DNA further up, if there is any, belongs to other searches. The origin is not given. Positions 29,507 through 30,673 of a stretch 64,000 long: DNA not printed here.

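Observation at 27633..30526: Cobalamin riboswitch controlling a Znu/Mnt-type (cluster A-I) metal ABC importer, divergent from B12-dependent methylmalonyl-CoA mutase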

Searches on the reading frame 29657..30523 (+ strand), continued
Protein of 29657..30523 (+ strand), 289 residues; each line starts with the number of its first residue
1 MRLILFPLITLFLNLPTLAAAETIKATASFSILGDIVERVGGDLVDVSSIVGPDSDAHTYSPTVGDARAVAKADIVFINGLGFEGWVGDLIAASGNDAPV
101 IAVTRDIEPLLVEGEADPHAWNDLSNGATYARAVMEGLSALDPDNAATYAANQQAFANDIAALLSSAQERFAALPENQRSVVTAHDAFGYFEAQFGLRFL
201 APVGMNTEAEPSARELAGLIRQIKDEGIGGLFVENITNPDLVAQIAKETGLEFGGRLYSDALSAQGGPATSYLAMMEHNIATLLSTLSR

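Call 59: search_protein_families(library=ncbifam, proteins=[L047:3330-4145:-, L047:4093-5115:-, L047:5102-5629:-, L047:5700-6284:+, L047:6324-7340:+, L047:7340-8332:+, L047:8335-9249:-, L068:3503-5611:-, L068:5644-6717:+, L068:766-1071:+], max_evalue=0.00001)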
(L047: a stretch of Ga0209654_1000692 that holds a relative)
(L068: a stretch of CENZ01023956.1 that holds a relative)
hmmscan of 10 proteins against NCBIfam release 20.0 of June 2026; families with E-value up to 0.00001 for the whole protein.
L047:3330-4145:- (272 aa): 6 families
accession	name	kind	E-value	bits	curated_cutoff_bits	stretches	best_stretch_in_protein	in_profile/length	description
NF001276.0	PRK00235.1-2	equivalog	4.5e-42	144.3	322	1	39-270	17-258/260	adenosylcobinamide-GDP ribazoletransferase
NF001277.0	PRK00235.1-3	equivalog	5.1e-37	127.9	273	1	35-268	11-249/255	adenosylcobinamide-GDP ribazoletransferase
NF001278.0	PRK00235.1-5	equivalog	6.4e-25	88.2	252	1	32-269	5-242/246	adenosylcobinamide-GDP ribazoletransferase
TIGR00317.1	cobS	equivalog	1.6e-23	83.8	110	1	38-263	11-236/241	adenosylcobinamide-GDP ribazoletransferase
NF001279.0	PRK00235.2-1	equivalog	1.5e-18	67.3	282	1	33-270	6-246/248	adenosylcobinamide-GDP ribazoletransferase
NF001282.0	PRK00235.2-4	equivalog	7.9e-07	28.7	342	1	61-195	55-189/286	adenosylcobinamide-GDP ribazoletransferase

L047:4093-5115:- (341 aa): 2 families
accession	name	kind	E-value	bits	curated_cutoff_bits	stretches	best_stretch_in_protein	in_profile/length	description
NF000996.0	PRK00105.1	subfamily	3.6e-107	358.6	306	1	15-339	3-347/350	nicotinate-nucleotide--dimethylbenzimidazole phosphoribosyltransferase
TIGR03160.1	cobT_DBIPRT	equivalog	1.5e-104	349.8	319.3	1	28-338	3-334/334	nicotinate-nucleotide--dimethylbenzimidazole phosphoribosyltransferase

L047:5102-5629:- (176 aa): 1 family
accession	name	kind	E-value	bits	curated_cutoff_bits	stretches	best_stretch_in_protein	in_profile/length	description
NF004469.0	PRK05800.1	equivalog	1.5e-58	197.3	161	1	4-169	4-171/173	bifunctional adenosylcobinamide kinase/adenosylcobinamide-phosphate guanylyltransferase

L047:5700-6284:+ (195 aa): 5 families
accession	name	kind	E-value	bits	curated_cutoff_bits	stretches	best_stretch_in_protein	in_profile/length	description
TIGR03162.1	ribazole_cobC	equivalog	2e-30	105.5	162.9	1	6-173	1-175/176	alpha-ribazole phosphatase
NF005567.0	PRK07238.1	equivalog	6.4e-13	48.8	326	1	44-163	223-346/378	bifunctional RNase H/acid phosphatase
NF011580.0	PRK15004.1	equivalog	5.2e-11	42.9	250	1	6-170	3-179/203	adenosylcobalamin/alpha-ribazole phosphatase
NF045917.1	PhserinePhPspA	equivalog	1.5e-08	34.6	350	1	6-157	4-164/211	phosphoserine phosphatase PspA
TIGR03848.1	MSMEG_4193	subfamily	1.6e-08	34.2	203.85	1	7-156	3-165/204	MSMEG_4193 family putative phosphomutase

L047:6324-7340:+ (339 aa): 6 families
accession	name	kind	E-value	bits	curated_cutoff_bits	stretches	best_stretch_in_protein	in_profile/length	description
NF002276.0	PRK01209.1-4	equivalog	1.4e-73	248.1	381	1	15-317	10-306/322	cobalamin biosynthesis protein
TIGR00380.1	cobal_cbiB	equivalog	3.2e-68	230.2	165.9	1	18-280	7-267/305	adenosylcobinamide-phosphate synthase CbiB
NF002281.0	PRK01209.2-5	equivalog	5.5e-63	213.1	273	1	17-309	7-290/311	cobalamin biosynthesis protein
NF006476.0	PRK08878.1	equivalog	1.1e-17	64.4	322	1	38-286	32-275/317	cobalamin biosynthesis family protein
NF005792.0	PRK07630.1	equivalog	2.2e-17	63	291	1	105-324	84-307/312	CobD/CbiB family protein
NF008219.0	PRK10987.1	equivalog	6.7e-06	25.6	238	0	168-251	145-227/285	beta-lactamase regulator AmpE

L047:7340-8332:+ (331 aa): 23 families
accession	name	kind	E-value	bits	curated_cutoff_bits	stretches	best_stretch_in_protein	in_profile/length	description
TIGR01140.1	L_thr_O3P_dcar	equivalog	4.8e-91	305.3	290.55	1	5-328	1-329/331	threonine-phosphate decarboxylase CobD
NF005915.1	PRK07908.1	equivalog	3.1e-33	115.5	360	1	44-258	40-259/332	Rv2231c family histidinol phosphate aminotransferase CobC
NF053748.1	bifunc_CobBC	exception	2.2e-29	102.4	950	1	42-258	506-725/797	bifunctional hydrogenobyrinic acid a,c-diamide synthase/histidinol phosphate aminotransferase CobBC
TIGR01141.1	hisC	equivalog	5.9e-23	81.3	276.55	1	108-260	122-275/349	histidinol-phosphate transaminase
NF051461.1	pyoverd_PtaA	equivalog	7e-23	80.9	500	1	71-330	89-357/359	pyoverdine biosynthesis transaminase PtaA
NF006014.0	PRK08153.1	equivalog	1.4e-20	73.5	510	1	117-270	144-299/370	pyridoxal phosphate-dependent aminotransferase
NF006580.0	PRK09105.1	subfamily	4.5e-19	68.5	444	1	107-254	142-294/375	pyridoxal phosphate-dependent aminotransferase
NF002878.0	PRK03321.1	subfamily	2.1e-16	59.6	374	1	130-306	146-324/352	histidinol-phosphate transaminase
NF006225.0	PRK08354.1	equivalog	5.9e-13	48.9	288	1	17-240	10-230/318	putative aminotransferase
NF003496.0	PRK05166.1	equivalog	1.6e-12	46.9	540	1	129-260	159-298/373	histidinol-phosphate transaminase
NF041364.1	GntC_guanitoxin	equivalog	6.6e-12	45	415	1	128-249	133-263/356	guanitoxin biosynthesis PLP-dependent (S)-gamma-hydroxy-L-arginine cyclodehydratase GntC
NF005732.0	PRK07550.1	equivalog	1.8e-11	43.7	366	1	128-271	165-319/389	aminotransferase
NF004870.0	PRK06225.1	equivalog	3.1e-10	39.3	351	1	130-223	158-253/380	pyridoxal phosphate-dependent aminotransferase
NF002877.0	PRK03317.1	equivalog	3.3e-10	39.3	409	1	117-296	151-332/374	histidinol-phosphate transaminase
TIGR03947.1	viomycin_VioD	equivalog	3.5e-10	39.3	390.9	1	132-228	144-245/359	capreomycidine synthase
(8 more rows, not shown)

L047:8335-9249:- (305 aa): 5 families
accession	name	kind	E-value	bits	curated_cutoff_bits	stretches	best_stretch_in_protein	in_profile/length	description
NF001989.1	PRK00784.1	equivalog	1.6e-90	304.1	273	1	2-304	181-479/480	cobyric acid synthase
TIGR00313.1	cobQ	equivalog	9.1e-61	206.1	309.9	1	4-300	182-477/477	cobyric acid synthase CobQ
NF045636.1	isoglutsynth_GatD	equivalog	2.6e-07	30.3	400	1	140-263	94-219/258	lipid II isoglutaminyl synthase subunit GatD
NF002204.1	PRK01077.1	equivalog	1.9e-06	27.1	254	0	139-253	304-419/420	cobyrinic acid a,c-diamide synthase CobB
NF052463.1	L2IsogltmlsynGatDStaph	equivalog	6.8e-06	26.1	450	1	98-220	35-152/237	lipid II isoglutaminyl synthase subunit GatD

L068:3503-5611:- (703 aa): 13 families
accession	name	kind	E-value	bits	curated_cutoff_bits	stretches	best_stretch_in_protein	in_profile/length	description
TIGR00418.1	thrS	equivalog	1.7e-218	727.1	383.65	1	122-684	1-564/565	threonine--tRNA ligase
NF003068.0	PRK03991.1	equivalog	7.1e-60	203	484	1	288-690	192-597/613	threonine--tRNA ligase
NF006625.0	PRK09194.1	equivalog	1.7e-25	90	558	2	311-448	36-173/559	proline--tRNA ligase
TIGR00408.1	proS_fam_I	equivalog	2.6e-24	86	437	2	309-478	25-199/475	proline--tRNA ligase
TIGR00409.1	proS_fam_II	equivalog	7.8e-24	84.5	306.7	2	317-465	42-190/568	proline--tRNA ligase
NF008979.1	PRK12325.1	exception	7e-23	81.2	550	2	310-475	35-200/437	proline--tRNA ligase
TIGR00442.1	hisS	equivalog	1.6e-21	76.8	286.75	2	319-477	11-164/406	histidine--tRNA ligase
NF011500.0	PRK14938.1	equivalog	5.9e-14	51.8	362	1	585-683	267-365/387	Ser-tRNA(Thr) hydrolase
NF003211.1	PRK04173.1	equivalog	4.7e-11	42.2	312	0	374-478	158-262/454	glycine--tRNA ligase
TIGR00389.1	glyS_dimeric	equivalog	2.1e-08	33.2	243.3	0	375-453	153-232/565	glycine--tRNA ligase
TIGR00414.1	serS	equivalog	2.8e-07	29.9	301.65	1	286-464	133-315/418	serine--tRNA ligase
TIGR00344.1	alaS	equivalog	7.9e-07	27.7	457.05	1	122-249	556-675/847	alanine--tRNA ligase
NF002436.0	PRK01584.1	equivalog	1.1e-06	27.5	529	1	122-251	456-577/595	alanine--tRNA ligase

L068:5644-6717:+ (358 aa): 0 families

L068:766-1071:+ (102 aa): 0 families

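Call 77: find_encoding_contigs(protein=P0046, flank=10000, max_places=1)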
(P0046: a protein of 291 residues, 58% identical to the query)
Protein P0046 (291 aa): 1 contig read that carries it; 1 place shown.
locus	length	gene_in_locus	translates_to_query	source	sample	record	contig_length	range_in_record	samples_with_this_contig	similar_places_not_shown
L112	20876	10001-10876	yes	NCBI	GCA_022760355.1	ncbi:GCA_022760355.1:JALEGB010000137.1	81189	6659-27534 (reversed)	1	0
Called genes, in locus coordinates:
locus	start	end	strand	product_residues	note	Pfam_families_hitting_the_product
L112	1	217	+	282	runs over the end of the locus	PF00528:BPD_transp_1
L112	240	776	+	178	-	PF02566:OsmC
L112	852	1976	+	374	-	PF02771:Acyl-CoA_dh_N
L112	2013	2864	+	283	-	PF00581:Rhodanese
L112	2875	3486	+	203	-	PF01323:DSBA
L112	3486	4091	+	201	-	PF03861:ANTAR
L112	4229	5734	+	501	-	PF13379:NMT1_2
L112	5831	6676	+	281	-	PF00528:BPD_transp_1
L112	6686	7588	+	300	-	PF00005:ABC_tran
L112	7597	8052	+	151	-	PF21291:CYNS_N, PF02560:Cyanate_lyase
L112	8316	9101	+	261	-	PF00005:ABC_tran, PF02463:SMC_N (faint)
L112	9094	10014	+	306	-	PF00950:ABC-3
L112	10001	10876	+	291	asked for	PF01297:ZnuA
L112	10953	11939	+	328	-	PF02492:cobW, PF07683:CobW_C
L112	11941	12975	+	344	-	PF24814:WD40_Prp19, PF23414:Beta-prop_EML_2, PF23381:Beta-prop_IFT122_1st, PF24817:WD40_WDHD1_1st, PF25173:Beta-prop_WDR3_1st, PF25174:Beta-prop_THOC3, PF25175:Beta-prop_WDR5, PF25460:Beta-prop_Aladin (weak), +9 more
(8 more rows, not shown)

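Call 78: find_encoding_contigs(protein=P0085, flank=10000, max_places=1)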
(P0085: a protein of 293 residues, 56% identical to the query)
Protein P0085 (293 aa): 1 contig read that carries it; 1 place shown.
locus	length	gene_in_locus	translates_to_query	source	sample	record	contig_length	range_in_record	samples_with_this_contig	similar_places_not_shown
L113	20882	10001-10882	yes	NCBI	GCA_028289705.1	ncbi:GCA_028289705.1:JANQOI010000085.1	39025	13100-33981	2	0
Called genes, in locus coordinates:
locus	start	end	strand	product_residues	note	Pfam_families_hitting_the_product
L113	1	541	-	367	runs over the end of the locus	PF25919:BSH_CusB (faint), PF00364:Biotin_lipoyl (faint), PF25917:BSH_RND, PF25973:BSH_CzcB (weak), PF25954:Beta-barrel_RND_2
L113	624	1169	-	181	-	PF03551:PadR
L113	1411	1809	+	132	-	PF06429:Flg_bbr_C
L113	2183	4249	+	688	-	PF08376:NIT, PF00672:HAMP, PF00015:MCPsignal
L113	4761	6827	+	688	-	PF08376:NIT, PF00672:HAMP, PF00015:MCPsignal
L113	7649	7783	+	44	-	-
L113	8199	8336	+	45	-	-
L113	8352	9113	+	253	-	PF00005:ABC_tran, PF02463:SMC_N (faint), PF13304:AAA_21 (faint)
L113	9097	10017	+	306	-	PF00950:ABC-3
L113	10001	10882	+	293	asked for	PF01297:ZnuA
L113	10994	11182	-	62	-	PF01037:AsnC_trans_reg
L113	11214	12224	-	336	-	-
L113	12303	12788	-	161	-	PF13404:HTH_AsnC-type, PF13412:HTH_24, PF01047:MarR (weak), PF12840:HTH_20 (weak), PF01037:AsnC_trans_reg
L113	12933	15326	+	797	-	PF00456:Transketolase_N (faint), PF02779:Transket_pyr (faint)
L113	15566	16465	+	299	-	PF00701:DHDPS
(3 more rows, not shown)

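Call 79: find_encoding_contigs(protein=P0067, flank=10000, max_places=1)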
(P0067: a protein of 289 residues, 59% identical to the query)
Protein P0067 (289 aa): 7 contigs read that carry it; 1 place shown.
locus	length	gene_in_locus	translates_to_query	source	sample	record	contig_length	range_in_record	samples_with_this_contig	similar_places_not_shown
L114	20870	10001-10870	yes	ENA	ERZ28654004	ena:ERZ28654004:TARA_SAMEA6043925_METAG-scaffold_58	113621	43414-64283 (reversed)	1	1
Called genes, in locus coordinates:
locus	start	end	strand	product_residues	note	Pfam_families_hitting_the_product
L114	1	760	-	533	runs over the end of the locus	PF00916:Sulfate_transp, PF01740:STAS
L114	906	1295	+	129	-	PF10000:ACT_3, PF13840:ACT_7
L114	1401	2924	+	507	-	PF00005:ABC_tran, PF13304:AAA_21 (faint), PF00005:ABC_tran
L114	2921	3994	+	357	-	PF02653:BPD_transp_2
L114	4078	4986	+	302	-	PF02653:BPD_transp_2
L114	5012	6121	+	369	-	PF02608:Bmp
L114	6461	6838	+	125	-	PF09585:Lin0512_fam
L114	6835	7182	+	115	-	PF09585:Lin0512_fam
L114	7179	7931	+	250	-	PF03009:GDPD, PF13653:GDPD_2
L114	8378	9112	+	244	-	PF02463:SMC_N (faint), PF00005:ABC_tran, PF13304:AAA_21 (faint)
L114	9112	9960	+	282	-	PF00950:ABC-3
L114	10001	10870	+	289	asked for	PF01297:ZnuA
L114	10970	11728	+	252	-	PF03328:HpcH_HpaI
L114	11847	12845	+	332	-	PF00044:Gp_dh_N, PF02800:Gp_dh_C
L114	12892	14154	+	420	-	PF12802:MarR_2, PF13412:HTH_24, PF00480:ROK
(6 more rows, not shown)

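Call 80: find_encoding_contigs(protein=P0109, flank=10000, max_places=1)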
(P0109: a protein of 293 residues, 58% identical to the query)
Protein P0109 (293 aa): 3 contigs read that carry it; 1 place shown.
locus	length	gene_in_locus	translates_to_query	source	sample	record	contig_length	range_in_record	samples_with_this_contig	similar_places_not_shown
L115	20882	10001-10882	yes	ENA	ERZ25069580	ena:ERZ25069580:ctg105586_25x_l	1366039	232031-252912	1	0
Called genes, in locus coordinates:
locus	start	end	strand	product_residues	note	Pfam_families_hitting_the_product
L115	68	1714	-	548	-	PF00091:Tubulin (weak)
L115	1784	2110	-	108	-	-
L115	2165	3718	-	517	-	PF00091:Tubulin (faint), PF13809:Tubulin_2 (weak)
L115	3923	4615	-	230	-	-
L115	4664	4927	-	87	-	-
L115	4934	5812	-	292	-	PF13495:Phage_int_SAM_4, PF00589:Phage_integrase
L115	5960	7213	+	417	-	PF13701:DDE_Tnp_1_4, PF01609:DDE_Tnp_1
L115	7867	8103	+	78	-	-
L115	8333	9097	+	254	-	PF00005:ABC_tran, PF13304:AAA_21 (faint)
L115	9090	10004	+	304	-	PF00950:ABC-3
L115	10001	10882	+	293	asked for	PF01297:ZnuA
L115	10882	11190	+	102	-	-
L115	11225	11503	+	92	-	PF01609:DDE_Tnp_1 (weak)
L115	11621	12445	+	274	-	PF00005:ABC_tran, PF13304:AAA_21 (faint)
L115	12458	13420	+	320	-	PF01497:Peripla_BP_2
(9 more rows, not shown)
